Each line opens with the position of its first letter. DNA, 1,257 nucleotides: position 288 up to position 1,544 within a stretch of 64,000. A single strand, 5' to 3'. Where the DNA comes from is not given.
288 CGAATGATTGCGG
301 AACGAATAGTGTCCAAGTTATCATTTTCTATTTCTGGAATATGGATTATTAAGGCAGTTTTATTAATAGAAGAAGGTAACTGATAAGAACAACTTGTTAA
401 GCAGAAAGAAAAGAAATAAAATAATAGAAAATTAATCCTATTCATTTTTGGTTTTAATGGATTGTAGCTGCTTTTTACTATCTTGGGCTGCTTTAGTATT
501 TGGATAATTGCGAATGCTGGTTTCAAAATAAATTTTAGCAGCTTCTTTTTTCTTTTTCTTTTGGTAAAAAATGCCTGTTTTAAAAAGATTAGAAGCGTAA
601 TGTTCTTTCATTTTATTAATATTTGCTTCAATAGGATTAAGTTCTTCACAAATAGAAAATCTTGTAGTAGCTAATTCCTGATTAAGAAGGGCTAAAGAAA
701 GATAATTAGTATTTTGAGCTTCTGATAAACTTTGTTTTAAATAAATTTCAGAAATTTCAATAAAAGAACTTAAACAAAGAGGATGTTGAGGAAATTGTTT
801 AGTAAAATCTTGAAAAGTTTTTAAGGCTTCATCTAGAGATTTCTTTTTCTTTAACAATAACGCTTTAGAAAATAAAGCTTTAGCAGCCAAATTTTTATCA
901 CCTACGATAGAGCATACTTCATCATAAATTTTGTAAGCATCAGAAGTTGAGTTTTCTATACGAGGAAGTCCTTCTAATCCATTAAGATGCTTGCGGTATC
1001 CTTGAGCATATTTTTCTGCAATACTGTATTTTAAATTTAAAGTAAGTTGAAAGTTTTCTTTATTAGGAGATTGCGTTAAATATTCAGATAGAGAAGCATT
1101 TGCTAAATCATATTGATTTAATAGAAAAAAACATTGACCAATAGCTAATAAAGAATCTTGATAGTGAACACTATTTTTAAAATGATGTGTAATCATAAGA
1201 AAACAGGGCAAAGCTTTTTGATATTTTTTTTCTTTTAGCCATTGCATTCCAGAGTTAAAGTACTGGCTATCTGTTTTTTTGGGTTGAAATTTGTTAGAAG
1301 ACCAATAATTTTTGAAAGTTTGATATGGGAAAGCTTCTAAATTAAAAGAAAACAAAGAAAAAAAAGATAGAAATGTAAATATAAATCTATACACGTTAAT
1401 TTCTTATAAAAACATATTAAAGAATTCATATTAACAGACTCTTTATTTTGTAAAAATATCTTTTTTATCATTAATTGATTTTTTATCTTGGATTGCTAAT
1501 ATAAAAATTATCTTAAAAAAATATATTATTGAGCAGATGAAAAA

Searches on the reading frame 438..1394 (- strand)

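Call 77: search_protein_families(library=pfam, proteins=[window:438-1394:-], max_evalue=0.00001)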
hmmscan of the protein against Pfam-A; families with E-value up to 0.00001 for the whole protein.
window:438-1394:- (318 aa): 6 families
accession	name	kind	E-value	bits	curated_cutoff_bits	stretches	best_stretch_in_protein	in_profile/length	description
PF13174.12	TPR_6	-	1.1e-14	54.4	26.3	0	270-300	3-33/33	Tetratricopeptide repeat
PF07719.23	TPR_2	-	4.1e-11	42.6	27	0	270-299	4-33/34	Tetratricopeptide repeat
PF00515.34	TPR_1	-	1.1e-09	38.1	27.8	0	171-195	1-25/34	Tetratricopeptide repeat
PF13525.12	YfiO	-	1e-07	32.4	25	0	39-117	2-80/203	Outer membrane lipoprotein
PF13181.12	TPR_8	-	1.3e-06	28.5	25.7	0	274-299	8-33/34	Tetratricopeptide repeat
PF13432.12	TPR_16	-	9.2e-06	26.4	32.7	0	169-205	29-65/65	Tetratricopeptide repeat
